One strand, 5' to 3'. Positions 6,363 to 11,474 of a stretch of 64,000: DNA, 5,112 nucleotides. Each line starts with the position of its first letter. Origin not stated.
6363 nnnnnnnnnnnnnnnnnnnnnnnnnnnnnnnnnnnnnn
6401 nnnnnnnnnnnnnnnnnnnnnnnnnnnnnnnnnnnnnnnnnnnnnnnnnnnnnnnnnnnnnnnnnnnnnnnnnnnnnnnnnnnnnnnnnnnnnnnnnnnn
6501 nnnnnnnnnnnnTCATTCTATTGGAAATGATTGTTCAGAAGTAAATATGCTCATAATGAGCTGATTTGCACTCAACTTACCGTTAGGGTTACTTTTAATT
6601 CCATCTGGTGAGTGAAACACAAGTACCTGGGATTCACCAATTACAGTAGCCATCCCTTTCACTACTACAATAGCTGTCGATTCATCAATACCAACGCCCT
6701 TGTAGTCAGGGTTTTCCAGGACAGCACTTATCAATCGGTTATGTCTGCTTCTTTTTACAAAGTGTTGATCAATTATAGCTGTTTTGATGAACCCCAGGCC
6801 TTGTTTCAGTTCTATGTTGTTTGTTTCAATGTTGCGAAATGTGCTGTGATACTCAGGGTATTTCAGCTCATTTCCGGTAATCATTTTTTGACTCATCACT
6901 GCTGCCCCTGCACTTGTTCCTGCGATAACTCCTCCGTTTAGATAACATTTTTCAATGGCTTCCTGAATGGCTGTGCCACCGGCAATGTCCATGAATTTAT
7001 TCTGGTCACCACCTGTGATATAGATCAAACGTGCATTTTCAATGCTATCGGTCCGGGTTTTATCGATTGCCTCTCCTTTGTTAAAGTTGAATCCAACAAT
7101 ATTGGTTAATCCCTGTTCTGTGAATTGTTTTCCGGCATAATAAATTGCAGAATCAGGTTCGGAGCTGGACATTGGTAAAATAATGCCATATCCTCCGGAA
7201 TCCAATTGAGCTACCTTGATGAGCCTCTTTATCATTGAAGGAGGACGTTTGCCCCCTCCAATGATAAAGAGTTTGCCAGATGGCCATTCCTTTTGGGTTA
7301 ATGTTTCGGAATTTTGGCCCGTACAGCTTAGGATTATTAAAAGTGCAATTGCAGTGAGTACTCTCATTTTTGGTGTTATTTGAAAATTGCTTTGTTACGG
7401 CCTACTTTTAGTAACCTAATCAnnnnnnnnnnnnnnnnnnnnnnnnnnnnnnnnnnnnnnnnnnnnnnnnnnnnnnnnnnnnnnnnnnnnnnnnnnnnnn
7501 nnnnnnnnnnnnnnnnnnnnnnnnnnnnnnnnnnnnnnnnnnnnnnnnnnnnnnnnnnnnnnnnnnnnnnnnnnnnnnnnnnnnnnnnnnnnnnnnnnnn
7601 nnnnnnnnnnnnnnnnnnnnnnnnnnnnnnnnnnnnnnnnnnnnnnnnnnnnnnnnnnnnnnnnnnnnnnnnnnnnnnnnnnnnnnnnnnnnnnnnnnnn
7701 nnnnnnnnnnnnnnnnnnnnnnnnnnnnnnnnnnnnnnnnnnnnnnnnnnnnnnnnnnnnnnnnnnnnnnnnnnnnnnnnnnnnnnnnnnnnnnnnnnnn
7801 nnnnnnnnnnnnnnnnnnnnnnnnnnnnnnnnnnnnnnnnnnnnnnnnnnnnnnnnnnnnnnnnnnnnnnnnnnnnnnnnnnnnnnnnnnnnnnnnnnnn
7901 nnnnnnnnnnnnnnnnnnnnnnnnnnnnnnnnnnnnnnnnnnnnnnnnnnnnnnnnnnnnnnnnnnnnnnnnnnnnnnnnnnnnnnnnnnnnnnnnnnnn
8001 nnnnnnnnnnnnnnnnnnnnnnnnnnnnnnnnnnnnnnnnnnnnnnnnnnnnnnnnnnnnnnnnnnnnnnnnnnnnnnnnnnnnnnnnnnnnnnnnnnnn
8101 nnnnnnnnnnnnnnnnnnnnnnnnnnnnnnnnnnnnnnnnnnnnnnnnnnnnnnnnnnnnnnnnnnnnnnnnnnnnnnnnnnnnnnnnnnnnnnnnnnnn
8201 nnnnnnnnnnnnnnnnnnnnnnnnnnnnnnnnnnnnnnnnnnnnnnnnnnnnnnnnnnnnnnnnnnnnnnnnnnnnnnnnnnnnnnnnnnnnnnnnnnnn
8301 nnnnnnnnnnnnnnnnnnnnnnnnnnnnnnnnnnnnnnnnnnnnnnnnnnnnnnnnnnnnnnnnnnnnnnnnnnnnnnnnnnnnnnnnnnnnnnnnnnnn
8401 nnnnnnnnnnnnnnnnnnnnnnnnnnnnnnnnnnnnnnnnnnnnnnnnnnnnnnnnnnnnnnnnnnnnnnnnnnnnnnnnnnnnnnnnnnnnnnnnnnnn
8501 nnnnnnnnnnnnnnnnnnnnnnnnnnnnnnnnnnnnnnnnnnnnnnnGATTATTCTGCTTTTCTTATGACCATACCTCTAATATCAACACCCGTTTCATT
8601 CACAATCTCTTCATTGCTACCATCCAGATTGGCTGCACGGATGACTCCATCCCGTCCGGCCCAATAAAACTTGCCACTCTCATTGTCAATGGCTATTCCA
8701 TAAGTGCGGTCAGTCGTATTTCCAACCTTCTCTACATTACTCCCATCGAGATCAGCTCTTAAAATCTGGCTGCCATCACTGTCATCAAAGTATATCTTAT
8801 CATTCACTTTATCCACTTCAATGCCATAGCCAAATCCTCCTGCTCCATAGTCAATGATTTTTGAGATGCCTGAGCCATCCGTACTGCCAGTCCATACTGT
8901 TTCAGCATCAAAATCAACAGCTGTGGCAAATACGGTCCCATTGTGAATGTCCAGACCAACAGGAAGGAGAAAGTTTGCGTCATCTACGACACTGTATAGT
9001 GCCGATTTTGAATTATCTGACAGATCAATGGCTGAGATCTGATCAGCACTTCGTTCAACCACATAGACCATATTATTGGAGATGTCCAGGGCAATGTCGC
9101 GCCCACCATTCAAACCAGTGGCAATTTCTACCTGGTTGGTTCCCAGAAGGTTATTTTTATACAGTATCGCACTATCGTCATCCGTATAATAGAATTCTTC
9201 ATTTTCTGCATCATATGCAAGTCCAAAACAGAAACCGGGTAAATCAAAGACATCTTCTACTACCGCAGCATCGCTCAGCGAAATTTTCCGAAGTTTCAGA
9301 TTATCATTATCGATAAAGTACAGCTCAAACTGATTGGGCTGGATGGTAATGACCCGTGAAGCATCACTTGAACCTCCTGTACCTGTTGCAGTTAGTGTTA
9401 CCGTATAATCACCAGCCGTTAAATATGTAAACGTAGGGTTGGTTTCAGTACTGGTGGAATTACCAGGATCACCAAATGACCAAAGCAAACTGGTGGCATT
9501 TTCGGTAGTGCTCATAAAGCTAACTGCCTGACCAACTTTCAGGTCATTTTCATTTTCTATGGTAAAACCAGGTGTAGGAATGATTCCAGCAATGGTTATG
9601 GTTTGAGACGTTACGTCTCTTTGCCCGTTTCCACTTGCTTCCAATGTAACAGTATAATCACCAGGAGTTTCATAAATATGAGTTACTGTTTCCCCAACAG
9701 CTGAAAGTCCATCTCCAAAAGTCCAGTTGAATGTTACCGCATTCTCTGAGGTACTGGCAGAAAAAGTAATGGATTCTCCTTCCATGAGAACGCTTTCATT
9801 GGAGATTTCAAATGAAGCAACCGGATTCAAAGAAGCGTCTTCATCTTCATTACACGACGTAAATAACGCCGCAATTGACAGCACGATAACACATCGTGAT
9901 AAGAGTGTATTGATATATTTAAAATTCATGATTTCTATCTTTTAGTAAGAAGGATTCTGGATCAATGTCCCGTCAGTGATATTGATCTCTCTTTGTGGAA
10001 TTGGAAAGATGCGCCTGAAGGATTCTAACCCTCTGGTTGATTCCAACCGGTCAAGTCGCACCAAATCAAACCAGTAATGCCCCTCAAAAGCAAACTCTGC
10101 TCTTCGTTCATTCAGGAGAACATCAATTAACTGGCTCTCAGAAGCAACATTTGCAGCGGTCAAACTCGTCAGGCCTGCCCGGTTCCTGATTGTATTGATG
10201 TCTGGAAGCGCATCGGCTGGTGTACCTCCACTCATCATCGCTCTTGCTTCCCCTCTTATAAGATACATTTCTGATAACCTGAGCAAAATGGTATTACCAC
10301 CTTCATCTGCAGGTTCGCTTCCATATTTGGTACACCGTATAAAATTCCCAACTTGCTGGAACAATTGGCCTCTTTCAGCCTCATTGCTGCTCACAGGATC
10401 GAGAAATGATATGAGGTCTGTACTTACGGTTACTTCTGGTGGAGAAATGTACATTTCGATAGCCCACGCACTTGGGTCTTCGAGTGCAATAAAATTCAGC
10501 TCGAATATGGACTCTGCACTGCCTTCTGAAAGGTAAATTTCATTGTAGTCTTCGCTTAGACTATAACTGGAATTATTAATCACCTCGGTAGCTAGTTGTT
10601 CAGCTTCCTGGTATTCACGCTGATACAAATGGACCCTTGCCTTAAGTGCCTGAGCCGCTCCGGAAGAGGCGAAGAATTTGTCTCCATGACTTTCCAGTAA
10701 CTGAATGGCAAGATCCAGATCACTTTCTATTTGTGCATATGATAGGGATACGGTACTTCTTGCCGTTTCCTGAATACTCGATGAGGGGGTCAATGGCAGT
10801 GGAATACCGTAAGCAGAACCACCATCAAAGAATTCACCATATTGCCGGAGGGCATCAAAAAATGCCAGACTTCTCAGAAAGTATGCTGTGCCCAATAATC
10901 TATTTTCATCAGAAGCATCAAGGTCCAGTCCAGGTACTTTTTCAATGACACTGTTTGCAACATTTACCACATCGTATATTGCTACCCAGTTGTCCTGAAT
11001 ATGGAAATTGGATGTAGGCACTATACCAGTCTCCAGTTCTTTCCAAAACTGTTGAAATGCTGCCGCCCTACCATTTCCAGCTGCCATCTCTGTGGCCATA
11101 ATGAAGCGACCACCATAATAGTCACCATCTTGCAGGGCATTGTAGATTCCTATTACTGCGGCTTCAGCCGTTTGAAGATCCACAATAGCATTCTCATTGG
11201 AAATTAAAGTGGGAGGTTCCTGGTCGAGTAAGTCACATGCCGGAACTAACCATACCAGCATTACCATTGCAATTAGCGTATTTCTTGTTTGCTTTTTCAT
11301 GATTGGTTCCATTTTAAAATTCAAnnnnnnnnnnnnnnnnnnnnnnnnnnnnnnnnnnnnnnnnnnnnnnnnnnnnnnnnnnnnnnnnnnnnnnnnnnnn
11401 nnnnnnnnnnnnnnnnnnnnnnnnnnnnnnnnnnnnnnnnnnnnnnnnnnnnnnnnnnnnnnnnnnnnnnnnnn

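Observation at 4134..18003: SusC/SusD locus built around three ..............-family peptidases, an isoaspartyl peptidase and a YfcC permease: candidate cyanophycin (polyamide) utilisation system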

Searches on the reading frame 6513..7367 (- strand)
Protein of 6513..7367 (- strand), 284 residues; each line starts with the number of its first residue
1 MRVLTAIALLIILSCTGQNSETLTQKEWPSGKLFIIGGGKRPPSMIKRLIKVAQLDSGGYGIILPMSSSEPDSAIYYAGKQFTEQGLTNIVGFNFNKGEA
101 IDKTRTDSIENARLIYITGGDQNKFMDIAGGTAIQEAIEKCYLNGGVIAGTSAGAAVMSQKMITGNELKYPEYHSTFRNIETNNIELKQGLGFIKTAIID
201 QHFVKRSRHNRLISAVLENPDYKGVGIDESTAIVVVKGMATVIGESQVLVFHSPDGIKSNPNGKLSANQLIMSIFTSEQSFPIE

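Call 5: search_protein_families(library=pfam, proteins=[window:6513-7367:-], max_evalue=0.01)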
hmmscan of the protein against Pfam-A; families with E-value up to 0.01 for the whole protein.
window:6513-7367:- (284 aa): 1 family
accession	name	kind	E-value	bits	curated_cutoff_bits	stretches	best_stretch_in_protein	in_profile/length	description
PF03575.23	Peptidase_S51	-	3.7e-19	69.7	23.9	1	79-242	53-205/206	Peptidase family S51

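Call 6: search_protein_families(library=ncbifam, proteins=[window:6513-7367:-], max_evalue=0.01)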
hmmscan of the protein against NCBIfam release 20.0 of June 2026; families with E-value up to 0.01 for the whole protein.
window:6513-7367:- (284 aa): 2 families
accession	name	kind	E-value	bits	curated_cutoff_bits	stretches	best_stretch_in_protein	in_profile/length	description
TIGR02069.1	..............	equivalog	1.1e-43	149.5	126.6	1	34-260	2-224/250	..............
NF003642.0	PRK05282.1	equivalog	8.7e-09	35.2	156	1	104-258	72-221/233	dipeptidase PepE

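Call 24: search_solved_structures(query=window:6513-7367:-, max_evalue=0.001, show_alignments=3)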
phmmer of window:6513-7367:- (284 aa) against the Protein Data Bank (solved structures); distinct sequences matched with E-value up to 0.001: 4.
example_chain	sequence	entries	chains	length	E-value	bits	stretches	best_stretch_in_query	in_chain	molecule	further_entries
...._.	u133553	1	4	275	1.3e-29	106.9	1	27-261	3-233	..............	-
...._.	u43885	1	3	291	7.8e-19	71.5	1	45-255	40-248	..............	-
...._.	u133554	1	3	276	1.9e-18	70.2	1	46-255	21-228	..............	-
6nqc_A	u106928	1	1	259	6.7e-06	29.1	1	104-248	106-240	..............-like exopeptidase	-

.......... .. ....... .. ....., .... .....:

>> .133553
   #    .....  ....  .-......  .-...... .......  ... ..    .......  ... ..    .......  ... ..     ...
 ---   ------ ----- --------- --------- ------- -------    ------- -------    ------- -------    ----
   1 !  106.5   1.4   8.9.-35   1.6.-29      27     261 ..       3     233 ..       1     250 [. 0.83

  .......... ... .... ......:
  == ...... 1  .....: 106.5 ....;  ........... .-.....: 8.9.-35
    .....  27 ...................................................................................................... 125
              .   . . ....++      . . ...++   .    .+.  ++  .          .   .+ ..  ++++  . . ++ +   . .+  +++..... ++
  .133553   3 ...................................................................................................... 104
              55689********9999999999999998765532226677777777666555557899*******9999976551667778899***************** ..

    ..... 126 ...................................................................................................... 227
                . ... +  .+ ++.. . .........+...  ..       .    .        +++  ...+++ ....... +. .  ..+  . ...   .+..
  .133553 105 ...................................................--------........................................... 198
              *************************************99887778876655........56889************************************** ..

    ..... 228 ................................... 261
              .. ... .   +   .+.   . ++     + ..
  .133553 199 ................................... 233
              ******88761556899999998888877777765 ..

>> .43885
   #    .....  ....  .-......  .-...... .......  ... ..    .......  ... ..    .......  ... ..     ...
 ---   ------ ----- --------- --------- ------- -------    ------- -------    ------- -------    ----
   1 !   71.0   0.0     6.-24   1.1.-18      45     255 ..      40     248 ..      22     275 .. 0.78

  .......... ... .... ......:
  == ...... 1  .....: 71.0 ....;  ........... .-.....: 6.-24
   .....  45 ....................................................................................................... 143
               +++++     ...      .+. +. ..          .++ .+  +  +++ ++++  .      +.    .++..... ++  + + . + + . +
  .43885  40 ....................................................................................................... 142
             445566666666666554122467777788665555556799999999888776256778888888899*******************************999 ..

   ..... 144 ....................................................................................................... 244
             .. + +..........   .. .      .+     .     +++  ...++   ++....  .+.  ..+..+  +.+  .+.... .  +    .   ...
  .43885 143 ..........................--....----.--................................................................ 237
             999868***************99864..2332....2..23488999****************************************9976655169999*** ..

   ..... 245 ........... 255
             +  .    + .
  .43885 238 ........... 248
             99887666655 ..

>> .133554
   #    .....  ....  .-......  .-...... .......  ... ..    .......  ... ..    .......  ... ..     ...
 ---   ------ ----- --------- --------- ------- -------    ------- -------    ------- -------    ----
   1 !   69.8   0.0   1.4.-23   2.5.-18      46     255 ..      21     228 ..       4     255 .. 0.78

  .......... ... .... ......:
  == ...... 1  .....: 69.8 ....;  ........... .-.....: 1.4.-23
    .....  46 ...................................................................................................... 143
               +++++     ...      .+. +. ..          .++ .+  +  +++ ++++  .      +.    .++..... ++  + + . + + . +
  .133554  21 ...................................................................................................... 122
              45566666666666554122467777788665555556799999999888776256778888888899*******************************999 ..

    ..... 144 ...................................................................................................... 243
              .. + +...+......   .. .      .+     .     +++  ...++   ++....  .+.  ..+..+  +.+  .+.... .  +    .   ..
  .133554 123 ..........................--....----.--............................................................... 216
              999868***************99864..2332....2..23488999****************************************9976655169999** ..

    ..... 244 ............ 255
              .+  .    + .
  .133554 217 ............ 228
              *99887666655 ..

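Call 35: list_cluster_members(proteins=[P0001, window:6513-7367:-, window:16783-17835:-])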
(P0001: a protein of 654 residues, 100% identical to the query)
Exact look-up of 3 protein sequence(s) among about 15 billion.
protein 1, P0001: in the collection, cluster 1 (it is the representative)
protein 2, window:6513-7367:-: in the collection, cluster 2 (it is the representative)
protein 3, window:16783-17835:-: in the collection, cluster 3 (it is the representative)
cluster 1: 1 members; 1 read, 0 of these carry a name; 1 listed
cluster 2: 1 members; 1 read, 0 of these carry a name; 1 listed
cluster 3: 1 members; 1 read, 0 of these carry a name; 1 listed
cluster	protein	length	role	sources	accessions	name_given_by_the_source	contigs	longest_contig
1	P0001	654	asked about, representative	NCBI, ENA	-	-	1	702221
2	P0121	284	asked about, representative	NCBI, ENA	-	-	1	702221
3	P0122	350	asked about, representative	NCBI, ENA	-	-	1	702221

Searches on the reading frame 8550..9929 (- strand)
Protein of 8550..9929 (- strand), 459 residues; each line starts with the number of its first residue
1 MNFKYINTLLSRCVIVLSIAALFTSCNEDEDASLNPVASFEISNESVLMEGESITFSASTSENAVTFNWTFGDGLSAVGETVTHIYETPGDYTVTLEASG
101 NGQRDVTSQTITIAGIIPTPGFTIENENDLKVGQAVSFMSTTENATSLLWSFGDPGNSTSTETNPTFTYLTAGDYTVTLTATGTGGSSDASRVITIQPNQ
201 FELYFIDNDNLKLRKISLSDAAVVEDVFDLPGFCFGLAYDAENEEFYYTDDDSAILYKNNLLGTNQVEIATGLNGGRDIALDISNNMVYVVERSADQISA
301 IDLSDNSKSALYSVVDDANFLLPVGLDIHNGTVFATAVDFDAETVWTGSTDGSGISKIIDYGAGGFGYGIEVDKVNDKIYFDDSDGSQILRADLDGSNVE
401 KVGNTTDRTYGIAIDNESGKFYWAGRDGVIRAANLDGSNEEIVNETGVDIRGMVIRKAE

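Call 5: search_protein_families(library=pfam, proteins=[window:8550-9929:-], max_evalue=0.01)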
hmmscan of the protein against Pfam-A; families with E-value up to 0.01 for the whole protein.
window:8550-9929:- (459 aa): 7 families
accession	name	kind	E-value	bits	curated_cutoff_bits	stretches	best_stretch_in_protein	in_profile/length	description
PF18911.6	PKD_4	-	3.2e-27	94.9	27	2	36-113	4-83/85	PKD domain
PF00801.26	PKD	-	2.8e-25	88.6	23.5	2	41-105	3-72/80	PKD domain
PF16820.11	PKD_3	-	1e-06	28.9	26.3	0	133-181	18-66/68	PKD-like domain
PF18981.6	InlK_D3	-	2.9e-05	24.5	25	0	171-196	48-73/75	Internalin K domain (D3/D4)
PF08329.16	ChitinaseA_N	-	5.9e-05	23.2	21.2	1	298-404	16-120/133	Chitinase A, N-terminal domain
PF07495.19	Y_Y_Y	-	0.00025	21.3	26.6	0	164-196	29-62/65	Y_Y_Y domain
PF20578.4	aBig_2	-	0.0017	18.6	27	0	126-196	15-84/89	Atrophied bacterial Ig domain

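Call 6: search_protein_families(library=ncbifam, proteins=[window:8550-9929:-], max_evalue=0.01)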
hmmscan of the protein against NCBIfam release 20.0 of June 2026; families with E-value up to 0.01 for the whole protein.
window:8550-9929:- (459 aa): 2 families
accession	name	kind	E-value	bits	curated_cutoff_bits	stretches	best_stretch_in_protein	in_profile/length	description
TIGR00864.1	PCC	subfamily_domain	1.1e-10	38.6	1861.4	1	47-196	1319-1474/2700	polycystin cation channel protein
NF058578.1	CPR_pilus_PamR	equivalog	0.0071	15.2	300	0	81-106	205-230/297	pilus system RbmA-like protein PamR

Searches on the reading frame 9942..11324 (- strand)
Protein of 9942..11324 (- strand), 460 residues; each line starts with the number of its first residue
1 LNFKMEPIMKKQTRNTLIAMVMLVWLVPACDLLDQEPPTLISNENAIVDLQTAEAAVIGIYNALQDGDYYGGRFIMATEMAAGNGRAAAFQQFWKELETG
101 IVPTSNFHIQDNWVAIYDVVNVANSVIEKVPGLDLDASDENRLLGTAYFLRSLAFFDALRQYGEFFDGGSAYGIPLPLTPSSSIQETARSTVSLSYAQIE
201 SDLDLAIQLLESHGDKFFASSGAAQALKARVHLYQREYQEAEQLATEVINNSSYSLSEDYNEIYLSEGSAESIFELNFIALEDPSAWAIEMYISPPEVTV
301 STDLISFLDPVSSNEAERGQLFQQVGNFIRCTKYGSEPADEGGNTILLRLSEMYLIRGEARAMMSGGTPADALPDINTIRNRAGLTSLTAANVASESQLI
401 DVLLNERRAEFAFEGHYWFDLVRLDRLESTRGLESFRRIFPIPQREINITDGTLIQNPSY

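Call 5: search_protein_families(library=pfam, proteins=[window:9942-11324:-], max_evalue=0.01)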
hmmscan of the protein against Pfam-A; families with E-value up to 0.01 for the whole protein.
window:9942-11324:- (460 aa): 2 families
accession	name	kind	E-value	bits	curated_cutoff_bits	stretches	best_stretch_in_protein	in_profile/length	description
PF07980.17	SusD_RagB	-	1.7e-25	90.7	23.1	1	333-428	144-239/297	SusD family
PF14322.12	SusD-like_3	-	3.2e-18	67.1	27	1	33-233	3-191/191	Starch-binding associating with outer membrane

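Call 6: search_protein_families(library=ncbifam, proteins=[window:9942-11324:-], max_evalue=0.01)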
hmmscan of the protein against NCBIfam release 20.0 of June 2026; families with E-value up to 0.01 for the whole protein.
window:9942-11324:- (460 aa): 2 families
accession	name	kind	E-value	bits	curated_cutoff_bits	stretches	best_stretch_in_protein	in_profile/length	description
NF033071.0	SusD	exception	1.8e-14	52.9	725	1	347-459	441-557/558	starch-binding outer membrane lipoprotein SusD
NF033072.0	NanU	exception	1.5e-12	47.4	425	1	13-264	4-263/521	SusD family outer membrane lipoprotein NanU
